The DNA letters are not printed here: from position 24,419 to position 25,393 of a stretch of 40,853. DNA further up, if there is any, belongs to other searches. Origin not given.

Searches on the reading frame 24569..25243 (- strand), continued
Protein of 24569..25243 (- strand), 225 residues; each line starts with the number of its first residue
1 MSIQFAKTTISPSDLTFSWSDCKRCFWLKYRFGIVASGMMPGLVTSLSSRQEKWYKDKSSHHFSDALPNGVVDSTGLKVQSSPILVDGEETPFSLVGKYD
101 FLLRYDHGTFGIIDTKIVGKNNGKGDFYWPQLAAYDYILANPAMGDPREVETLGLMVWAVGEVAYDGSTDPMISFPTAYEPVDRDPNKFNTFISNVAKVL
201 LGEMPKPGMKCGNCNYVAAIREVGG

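Call 86: search_protein_families(library=pfam, proteins=[L024:8648-9805:-, L024:5691-8648:-, L027:9270-9917:+, L027:6184-9087:-, L030:669-1319:+, L031:936-1772:+, L033:10950-11762:+, L036:7945-9570:+, L036:10343-11236:+, L034:7856-9514:-], max_evalue=0.0001)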
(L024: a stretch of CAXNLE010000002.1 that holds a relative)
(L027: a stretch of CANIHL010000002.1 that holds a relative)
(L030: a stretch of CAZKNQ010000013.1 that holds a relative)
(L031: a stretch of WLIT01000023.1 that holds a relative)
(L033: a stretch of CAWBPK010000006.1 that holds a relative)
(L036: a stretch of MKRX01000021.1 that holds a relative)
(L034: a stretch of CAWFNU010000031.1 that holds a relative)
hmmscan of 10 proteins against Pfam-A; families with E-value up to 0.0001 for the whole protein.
L024:8648-9805:- (386 aa): 3 families
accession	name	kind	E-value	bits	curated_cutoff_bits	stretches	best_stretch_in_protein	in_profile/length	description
PF12320.13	SbcD_C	-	1.2e-09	38.9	24.4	1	271-359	2-92/94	Type 5 capsule protein repressor C-terminal domain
PF00149.33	Metallophos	-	2.7e-09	38.2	21.5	1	1-219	1-191/191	Calcineurin-like phosphoesterase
PF12850.12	Metallophos_2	-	5.2e-05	23.7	27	0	1-100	1-75/154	Calcineurin-like phosphoesterase superfamily domain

L024:5691-8648:- (986 aa): 4 families
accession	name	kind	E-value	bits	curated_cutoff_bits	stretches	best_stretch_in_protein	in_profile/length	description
PF13476.12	AAA_23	-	7.4e-23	82.7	27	1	6-203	2-177/201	AAA domain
PF13558.12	SbcC_Walker_B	-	3.4e-09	37.3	27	1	884-943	27-88/90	SbcC/RAD50-like, Walker B motif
PF02463.25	SMC_N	-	9.5e-09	35.4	40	1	27-962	23-201/220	RecF/RecN/SMC N terminal domain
PF13555.12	AAA_29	-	1.4e-07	31.6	27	1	25-63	19-56/61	P-loop containing region of AAA domain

L027:9270-9917:+ (216 aa): 0 families

L027:6184-9087:- (968 aa): 0 families

L030:669-1319:+ (217 aa): 1 family
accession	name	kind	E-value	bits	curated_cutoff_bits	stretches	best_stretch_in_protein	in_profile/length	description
PF01810.24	LysE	-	4.3e-26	92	25.6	1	16-207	2-190/193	LysE type translocator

L031:936-1772:+ (279 aa): 1 family
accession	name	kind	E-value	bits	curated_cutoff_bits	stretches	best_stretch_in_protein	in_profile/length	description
PF02517.21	Rce1-like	-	2.3e-13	50.7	22.4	1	105-200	4-91/93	Type II CAAX prenyl endopeptidase Rce1-like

L033:10950-11762:+ (271 aa): 1 family
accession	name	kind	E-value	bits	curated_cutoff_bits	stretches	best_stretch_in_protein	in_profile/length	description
PF18900.5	DUF5656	-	2.1e-14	53.9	23.3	1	53-258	21-230/242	Protein of unknown function (DUF5656)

L036:7945-9570:+ (542 aa): 4 families
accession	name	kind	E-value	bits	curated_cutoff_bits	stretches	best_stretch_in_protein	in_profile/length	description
PF05199.19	GMC_oxred_C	-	2.9e-24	86.7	24.6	1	403-523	1-139/139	GMC oxidoreductase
PF00732.25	GMC_oxred_N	-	2.8e-15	57.2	23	1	85-314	22-217/218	GMC oxidoreductase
PF00890.30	FAD_binding_2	-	3.7e-10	40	20.4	1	219-286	140-207/414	FAD binding domain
PF01266.30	DAO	-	3e-05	24.1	27.9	0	2-40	3-41/353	FAD dependent oxidoreductase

L036:10343-11236:+ (298 aa): 0 families

L034:7856-9514:- (553 aa): 4 families
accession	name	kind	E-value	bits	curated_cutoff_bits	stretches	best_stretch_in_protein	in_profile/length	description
PF00006.31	ATP-synt_ab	-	1.3e-75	254.2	29.5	2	149-307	1-158/213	ATP synthase alpha/beta family, nucleotide-binding domain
PF00306.32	ATP-synt_ab_C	-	2.8e-44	150.9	27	1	423-547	1-125/126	ATP synthase alpha/beta chain, C terminal domain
PF02874.29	ATP-synt_ab_N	-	4.4e-18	66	20.9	1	27-92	4-69/69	ATP synthase alpha/beta family, beta-barrel domain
PF06745.19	ATPase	-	1.2e-05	25.3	26.6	1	146-210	1-68/231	KaiC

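Call 96: search_protein_representatives(alignment_id=A1)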
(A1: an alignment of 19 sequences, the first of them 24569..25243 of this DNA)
Query: 19 sequences, 225 profile positions. Proteins with E-value up to 0.001 (for the whole library): 1288; up to 1e-10: 655; up to 1e-30: 141. The best 150 are listed.
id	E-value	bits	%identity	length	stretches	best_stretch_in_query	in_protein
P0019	8.8e-105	365.3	-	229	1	5-224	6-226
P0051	7.0e-96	336.2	-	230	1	4-223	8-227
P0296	4.0e-63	229.0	-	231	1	5-223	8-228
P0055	3.5e-62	226.0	-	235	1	1-217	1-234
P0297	6.1e-56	205.6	-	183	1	41-220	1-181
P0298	7.5e-56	205.3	-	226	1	7-222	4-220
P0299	2.5e-52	193.7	-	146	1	3-110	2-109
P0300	2.8e-50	187.0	-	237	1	9-222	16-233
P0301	2.6e-49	183.9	-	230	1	4-222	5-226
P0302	2.6e-47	177.3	-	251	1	11-218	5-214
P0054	5.5e-46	173.0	-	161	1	29-143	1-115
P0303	8.1e-46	172.4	-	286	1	10-220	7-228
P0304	1.5e-45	171.6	-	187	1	6-152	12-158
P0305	1.9e-45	171.2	-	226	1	4-220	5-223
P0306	3.9e-45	170.2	-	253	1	7-214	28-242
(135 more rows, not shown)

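Call 97: search_protein_families(library=padloc, alignment_id=A5, max_evalue=0.00001)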
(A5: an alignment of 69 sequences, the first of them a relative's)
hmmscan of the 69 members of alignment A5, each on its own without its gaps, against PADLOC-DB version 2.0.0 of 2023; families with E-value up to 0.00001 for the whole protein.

A. member 1, L001:4088-5335:+ (416 aa): 0 families

B. families by the number of members that match (of 69 scanned): 67 families (the first 25 are shown)
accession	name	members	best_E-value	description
PDLC03774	RT_UG35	2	7.5e-20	DRT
PDLC03775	RT_UG36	1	1.7e-85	DRT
PDLC03812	RTasRmuC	1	2.8e-37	DRT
PDLC03859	LmuB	1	8e-29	-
PDLC03865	LmuB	1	9.5e-26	-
PDLC04135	mad3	1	4.2e-22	mads_3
PDLC03763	RT_UG25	1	7.3e-21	DRT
PDLC03783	Drt8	1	1.9e-19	DRT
PDLC03780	RT_UG5-nitrilase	1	5.6e-19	DRT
PDLC03768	Drt3a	1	1.6e-18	DRT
PDLC01136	RT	1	3e-17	RT (reverse transcriptase)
PDLC03756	RT_UG19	1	4e-17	DRT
PDLC03754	RT_UG17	1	5.6e-17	DRT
PDLC02175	Drt3a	1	2.1e-16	-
PDLC03759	RT_UG21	1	7.2e-16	DRT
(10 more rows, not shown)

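Call 110: search_protein_families(library=phrogs, proteins=[window:24569-25243:-], max_evalue=0.001)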
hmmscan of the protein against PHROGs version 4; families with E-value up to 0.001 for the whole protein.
window:24569-25243:- (225 aa): 1 family
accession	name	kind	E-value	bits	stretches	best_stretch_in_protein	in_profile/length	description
phrog_31195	-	unknown function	6.6e-05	23.5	0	9-222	5-226/232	-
